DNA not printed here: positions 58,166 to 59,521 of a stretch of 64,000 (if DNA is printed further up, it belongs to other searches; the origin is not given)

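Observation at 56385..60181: Split and apparently degenerate 2-oxoacid:ferredoxin oxidoreductase cluster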

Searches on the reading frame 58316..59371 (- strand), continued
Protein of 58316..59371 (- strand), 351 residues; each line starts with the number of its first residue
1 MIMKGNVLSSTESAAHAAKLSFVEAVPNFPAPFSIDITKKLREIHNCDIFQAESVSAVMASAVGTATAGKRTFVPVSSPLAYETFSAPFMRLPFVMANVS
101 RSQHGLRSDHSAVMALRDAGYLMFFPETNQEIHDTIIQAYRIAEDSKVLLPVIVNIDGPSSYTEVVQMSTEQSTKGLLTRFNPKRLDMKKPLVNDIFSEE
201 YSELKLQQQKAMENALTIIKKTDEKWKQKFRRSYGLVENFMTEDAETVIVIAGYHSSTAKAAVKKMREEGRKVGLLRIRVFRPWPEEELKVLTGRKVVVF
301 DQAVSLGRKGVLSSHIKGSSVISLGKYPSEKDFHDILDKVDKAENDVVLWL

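Call 29: find_encoding_contigs(protein=P0002, flank=3000, max_places=2)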
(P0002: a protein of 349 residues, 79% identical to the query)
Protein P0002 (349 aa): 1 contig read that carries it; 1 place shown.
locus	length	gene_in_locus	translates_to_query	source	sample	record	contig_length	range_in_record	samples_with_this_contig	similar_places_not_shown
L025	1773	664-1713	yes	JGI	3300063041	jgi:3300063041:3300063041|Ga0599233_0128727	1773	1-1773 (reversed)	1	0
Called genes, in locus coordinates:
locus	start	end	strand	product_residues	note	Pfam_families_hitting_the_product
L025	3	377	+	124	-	?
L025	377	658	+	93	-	PF13484:Fer4_16 (faint), PF13237:Fer4_10 (weak), PF14697:Fer4_21, PF12838:Fer4_7 (weak), PF12797:Fer4_2 (weak), PF12837:Fer4_6 (weak), PF00037:Fer4 (weak)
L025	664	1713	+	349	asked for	PF01855:POR_N, PF17147:PFOR_II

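Call 52: search_solved_structures(query=A1, max_evalue=0.01, show_alignments=5)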
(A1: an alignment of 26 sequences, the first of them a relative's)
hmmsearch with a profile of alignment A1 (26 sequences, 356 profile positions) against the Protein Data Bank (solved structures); distinct sequences matched with E-value up to 0.01: 10.
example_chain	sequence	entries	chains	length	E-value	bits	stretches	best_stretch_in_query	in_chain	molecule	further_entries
9bt4_B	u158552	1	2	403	7.8e-70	239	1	3-321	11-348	Pyruvate:Ferredoxin Oxidoreductase, subunit alpha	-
5c4i_A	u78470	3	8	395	1.7e-50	175.4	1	7-320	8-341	Oxalate oxidoreductase subunit alpha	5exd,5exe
1yd7_A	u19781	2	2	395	4.8e-20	75.2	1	6-304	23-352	2-keto acid:ferredoxin oxidoreductase subunit alpha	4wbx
6cin_A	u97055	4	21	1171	6e-20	74.9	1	6-320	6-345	PYRUVATE-FERREDOXIN OXIDOREDUCTASE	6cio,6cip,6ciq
7plm_A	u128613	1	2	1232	2.9e-18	69.3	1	47-311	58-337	Pyruvate:ferredoxin oxidoreductase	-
1b0p_A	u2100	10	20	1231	3e-18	69.3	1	47-311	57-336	PROTEIN (PYRUVATE-FERREDOXIN OXIDOREDUCTASE) | Pyruvate-Ferredoxin Oxidoreductase | PYRUVATE FERREDOXIN OXIDOREDUCTASE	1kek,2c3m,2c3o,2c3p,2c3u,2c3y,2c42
8ys5_A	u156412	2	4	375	2.4e-09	40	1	236-303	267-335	2-oxoglutarate synthase subunit alpha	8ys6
5b46_A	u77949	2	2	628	2.4e-05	26.9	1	240-351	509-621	2-oxoacid--ferredoxin oxidoreductase alpha subunit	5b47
6n2n_A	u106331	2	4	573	0.0011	21.4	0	6-101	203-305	Pyruvate flavodoxin/ferredoxin oxidoreductase domain protein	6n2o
3ju3_A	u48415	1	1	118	0.0017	20.7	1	243-312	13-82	Probable 2-oxoacid ferredoxin oxidoreductase, alpha chain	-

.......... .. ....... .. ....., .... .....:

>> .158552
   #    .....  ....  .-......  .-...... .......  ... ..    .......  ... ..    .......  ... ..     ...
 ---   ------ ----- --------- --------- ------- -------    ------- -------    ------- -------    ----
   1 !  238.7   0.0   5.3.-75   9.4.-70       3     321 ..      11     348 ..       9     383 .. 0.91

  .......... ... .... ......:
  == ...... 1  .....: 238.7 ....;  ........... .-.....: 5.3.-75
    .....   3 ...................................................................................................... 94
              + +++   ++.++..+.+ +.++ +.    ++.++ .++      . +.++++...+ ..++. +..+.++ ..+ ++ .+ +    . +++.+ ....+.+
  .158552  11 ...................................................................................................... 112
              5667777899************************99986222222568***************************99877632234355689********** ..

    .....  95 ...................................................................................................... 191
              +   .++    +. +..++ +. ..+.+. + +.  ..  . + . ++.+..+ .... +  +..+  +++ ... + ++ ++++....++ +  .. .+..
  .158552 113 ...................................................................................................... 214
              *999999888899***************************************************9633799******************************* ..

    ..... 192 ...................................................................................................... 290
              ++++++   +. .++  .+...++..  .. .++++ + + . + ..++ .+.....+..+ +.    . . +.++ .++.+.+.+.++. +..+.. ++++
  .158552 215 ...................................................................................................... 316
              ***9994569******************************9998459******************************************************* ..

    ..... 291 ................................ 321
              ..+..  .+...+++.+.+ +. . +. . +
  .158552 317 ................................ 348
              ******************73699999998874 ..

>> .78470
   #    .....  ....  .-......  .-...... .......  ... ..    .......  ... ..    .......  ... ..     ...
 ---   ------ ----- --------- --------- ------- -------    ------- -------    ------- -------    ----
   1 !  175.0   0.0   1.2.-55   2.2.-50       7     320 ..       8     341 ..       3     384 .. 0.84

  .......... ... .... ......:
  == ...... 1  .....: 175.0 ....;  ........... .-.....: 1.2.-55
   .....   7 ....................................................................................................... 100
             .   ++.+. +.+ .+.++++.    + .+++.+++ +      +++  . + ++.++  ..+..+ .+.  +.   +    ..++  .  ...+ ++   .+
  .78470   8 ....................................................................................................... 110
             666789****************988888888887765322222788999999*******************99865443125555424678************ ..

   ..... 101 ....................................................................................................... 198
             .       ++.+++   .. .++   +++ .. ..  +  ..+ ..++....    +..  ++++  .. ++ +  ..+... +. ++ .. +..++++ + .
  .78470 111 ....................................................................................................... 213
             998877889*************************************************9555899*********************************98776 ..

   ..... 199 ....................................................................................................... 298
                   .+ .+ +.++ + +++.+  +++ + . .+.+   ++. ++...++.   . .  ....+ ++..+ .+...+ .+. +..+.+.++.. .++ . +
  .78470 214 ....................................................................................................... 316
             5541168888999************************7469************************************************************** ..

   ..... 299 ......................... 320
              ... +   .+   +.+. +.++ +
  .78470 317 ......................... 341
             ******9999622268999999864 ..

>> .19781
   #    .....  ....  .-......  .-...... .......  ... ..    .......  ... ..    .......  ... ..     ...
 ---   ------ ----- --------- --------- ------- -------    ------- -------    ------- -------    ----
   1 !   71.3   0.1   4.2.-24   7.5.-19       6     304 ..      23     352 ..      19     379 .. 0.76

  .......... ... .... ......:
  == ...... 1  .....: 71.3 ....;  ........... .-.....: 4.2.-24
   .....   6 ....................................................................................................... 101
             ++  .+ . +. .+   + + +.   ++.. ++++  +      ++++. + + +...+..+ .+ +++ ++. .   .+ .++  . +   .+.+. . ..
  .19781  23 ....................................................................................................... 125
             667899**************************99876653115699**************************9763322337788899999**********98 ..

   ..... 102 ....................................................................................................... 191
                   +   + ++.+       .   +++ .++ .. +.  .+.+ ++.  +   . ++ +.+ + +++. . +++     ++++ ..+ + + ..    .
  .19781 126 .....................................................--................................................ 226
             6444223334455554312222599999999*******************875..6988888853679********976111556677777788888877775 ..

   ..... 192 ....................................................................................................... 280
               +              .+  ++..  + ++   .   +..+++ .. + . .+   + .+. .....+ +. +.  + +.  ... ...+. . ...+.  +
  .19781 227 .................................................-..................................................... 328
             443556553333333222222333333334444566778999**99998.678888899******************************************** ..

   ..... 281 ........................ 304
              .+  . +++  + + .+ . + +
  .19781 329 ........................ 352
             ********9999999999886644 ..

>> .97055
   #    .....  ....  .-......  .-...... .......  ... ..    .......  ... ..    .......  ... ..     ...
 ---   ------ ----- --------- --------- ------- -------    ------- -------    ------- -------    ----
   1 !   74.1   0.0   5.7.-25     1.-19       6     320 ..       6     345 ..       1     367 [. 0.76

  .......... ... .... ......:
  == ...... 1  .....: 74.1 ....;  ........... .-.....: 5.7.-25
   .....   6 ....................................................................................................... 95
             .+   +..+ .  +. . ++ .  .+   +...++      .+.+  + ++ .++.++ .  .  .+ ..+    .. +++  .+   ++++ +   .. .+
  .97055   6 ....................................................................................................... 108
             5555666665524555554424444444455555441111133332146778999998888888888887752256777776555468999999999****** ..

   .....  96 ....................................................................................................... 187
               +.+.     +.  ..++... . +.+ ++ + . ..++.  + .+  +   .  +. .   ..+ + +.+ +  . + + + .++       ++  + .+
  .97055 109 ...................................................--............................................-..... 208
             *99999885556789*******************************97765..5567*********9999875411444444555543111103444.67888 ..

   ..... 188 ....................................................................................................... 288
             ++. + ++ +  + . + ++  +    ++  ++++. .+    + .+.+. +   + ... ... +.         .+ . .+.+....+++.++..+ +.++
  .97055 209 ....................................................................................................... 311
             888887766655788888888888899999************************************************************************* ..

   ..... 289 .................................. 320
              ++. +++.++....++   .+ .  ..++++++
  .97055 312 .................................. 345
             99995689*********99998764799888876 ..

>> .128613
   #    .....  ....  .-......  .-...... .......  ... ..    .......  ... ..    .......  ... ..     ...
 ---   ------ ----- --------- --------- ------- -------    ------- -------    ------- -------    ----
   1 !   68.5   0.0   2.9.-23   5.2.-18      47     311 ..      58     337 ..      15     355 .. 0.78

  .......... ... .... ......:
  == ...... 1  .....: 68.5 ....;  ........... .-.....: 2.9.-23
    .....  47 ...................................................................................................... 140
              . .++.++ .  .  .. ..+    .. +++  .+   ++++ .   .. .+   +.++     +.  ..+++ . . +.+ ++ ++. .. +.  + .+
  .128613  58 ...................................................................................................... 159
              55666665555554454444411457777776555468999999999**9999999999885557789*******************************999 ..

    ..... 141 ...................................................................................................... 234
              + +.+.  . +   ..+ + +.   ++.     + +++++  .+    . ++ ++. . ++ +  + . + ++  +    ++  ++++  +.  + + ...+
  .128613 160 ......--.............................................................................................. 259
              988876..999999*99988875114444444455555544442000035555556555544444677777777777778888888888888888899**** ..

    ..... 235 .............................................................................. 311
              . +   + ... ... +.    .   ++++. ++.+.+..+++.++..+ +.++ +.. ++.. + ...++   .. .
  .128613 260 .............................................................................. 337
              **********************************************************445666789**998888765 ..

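Call 99: predict_structure(alignment_id=A1)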
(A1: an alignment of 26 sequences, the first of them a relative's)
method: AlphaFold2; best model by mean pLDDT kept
length: 349 residues; sequences in the alignment: 26
mean_pLDDT: 88.3   pTM: 0.90
mean pLDDT of the five models: 88.3, 87.8, 87.7, 87.7, 87.6
residues with pLDDT >= 90: 216; 70-90: 100; 50-70: 31; < 50: 2
segments of 3 or more residues with pLDDT < 50: none
pLDDT, mean of each block of 10 residues (from residue 1): 88 97 93 94 96 93 91 91 88 90 75 91 95 97 94 85 91 80 53 67 89 96 95 95 94 87 96 95 94 89 63 86 83 93 87
secondary structure, 60 per line:
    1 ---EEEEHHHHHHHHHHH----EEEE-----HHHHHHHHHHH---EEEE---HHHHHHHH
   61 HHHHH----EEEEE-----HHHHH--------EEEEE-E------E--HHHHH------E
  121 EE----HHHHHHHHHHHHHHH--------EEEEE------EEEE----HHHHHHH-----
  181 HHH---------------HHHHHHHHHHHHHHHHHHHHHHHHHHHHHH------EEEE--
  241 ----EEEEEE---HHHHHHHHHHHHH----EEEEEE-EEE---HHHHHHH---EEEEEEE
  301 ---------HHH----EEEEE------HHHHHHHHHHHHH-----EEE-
elements in order: E4-7 H8-18 E23-26 H32-42 E46-49 H53-65 E70-74 H80-84 E93-97 H109-113 E120-122 H127-141 E150-154 E161-164 H169-175 H199-228 E235-238 E245-250 H254-266 E271-276 E278-280 H284-290 E294-300 E317-321 H328-340 E346-348

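Call 101: fold_search(model_id=the predicted structure, library=pdb)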
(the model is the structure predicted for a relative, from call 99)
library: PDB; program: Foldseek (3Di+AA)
matches with E <= 10: 1454; with E <= 0.001: 487
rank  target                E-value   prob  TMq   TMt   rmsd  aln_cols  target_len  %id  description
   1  5c4i_A                3.5e-29  1.00  0.90  0.81   2.8       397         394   24  Structure of an Oxalate Oxidoreductase (released 2015-07-01)
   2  9bt4_A                4.5e-29  1.00  0.90  0.79   2.9       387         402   29  Pyruvate:Ferredoxin Oxidoreductase from Methanosarcina acetivorans (released 2024-10-09)
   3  5c4i_D                3.7e-28  1.00  0.90  0.80   2.8       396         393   24  Structure of an Oxalate Oxidoreductase (released 2015-07-01)
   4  6ciq_C                5.1e-22  1.00  0.86  0.27   3.8       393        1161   21  Pyruvate:ferredoxin oxidoreductase from Moorella thermoacetica with coenzyme A bound (released 2018-03-28)
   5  7plm_A                6.1e-22  1.00  0.81  0.26   4.7       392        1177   19  CryoEM reconstruction of pyruvate ferredoxin oxidoreductase (PFOR) in anaerobic conditions (released 2022-03-23)
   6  6cin_A                6.9e-22  1.00  0.82  0.27   4.6       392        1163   20  Crystal structure of pyruvate:ferredoxin oxidoreductase from Moorella thermoacetica (released 2018-03-28)
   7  6cin_D                7.3e-22  1.00  0.85  0.27   3.7       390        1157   20  Crystal structure of pyruvate:ferredoxin oxidoreductase from Moorella thermoacetica (released 2018-03-28)
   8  6ciq_B                8.2e-22  1.00  0.83  0.27   4.1       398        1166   21  Pyruvate:ferredoxin oxidoreductase from Moorella thermoacetica with coenzyme A bound (released 2018-03-28)
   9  6cin_B                1.0e-21  1.00  0.86  0.27   4.1       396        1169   19  Crystal structure of pyruvate:ferredoxin oxidoreductase from Moorella thermoacetica (released 2018-03-28)
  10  1b0p_A                1.7e-21  1.00  0.85  0.26   3.9       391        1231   19  CRYSTAL STRUCTURE OF PYRUVATE-FERREDOXIN OXIDOREDUCTASE FROM DESULFOVIBRIO AFRICANUS (released 1999-04-23)
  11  6cio_D                2.3e-21  1.00  0.82  0.27   4.6       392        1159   21  Pyruvate:ferredoxin oxidoreductase from Moorella thermoacetica with lactyl-TPP bound (released 2018-03-28)
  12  6cin_F                2.6e-21  1.00  0.82  0.27   4.5       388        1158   20  Crystal structure of pyruvate:ferredoxin oxidoreductase from Moorella thermoacetica (released 2018-03-28)
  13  6cio_A                2.9e-21  1.00  0.85  0.27   4.2       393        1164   21  Pyruvate:ferredoxin oxidoreductase from Moorella thermoacetica with lactyl-TPP bound (released 2018-03-28)
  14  6cip_A                3.1e-21  1.00  0.82  0.27   4.7       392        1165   21  Pyruvate:ferredoxin oxidoreductase from Moorella thermoacetica with acetyl-TPP bound (released 2018-03-28)
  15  6cin_E                3.7e-21  1.00  0.83  0.27   4.0       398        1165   20  Crystal structure of pyruvate:ferredoxin oxidoreductase from Moorella thermoacetica (released 2018-03-28)
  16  6cin_C                5.6e-21  1.00  0.82  0.27   4.8       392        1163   20  Crystal structure of pyruvate:ferredoxin oxidoreductase from Moorella thermoacetica (released 2018-03-28)
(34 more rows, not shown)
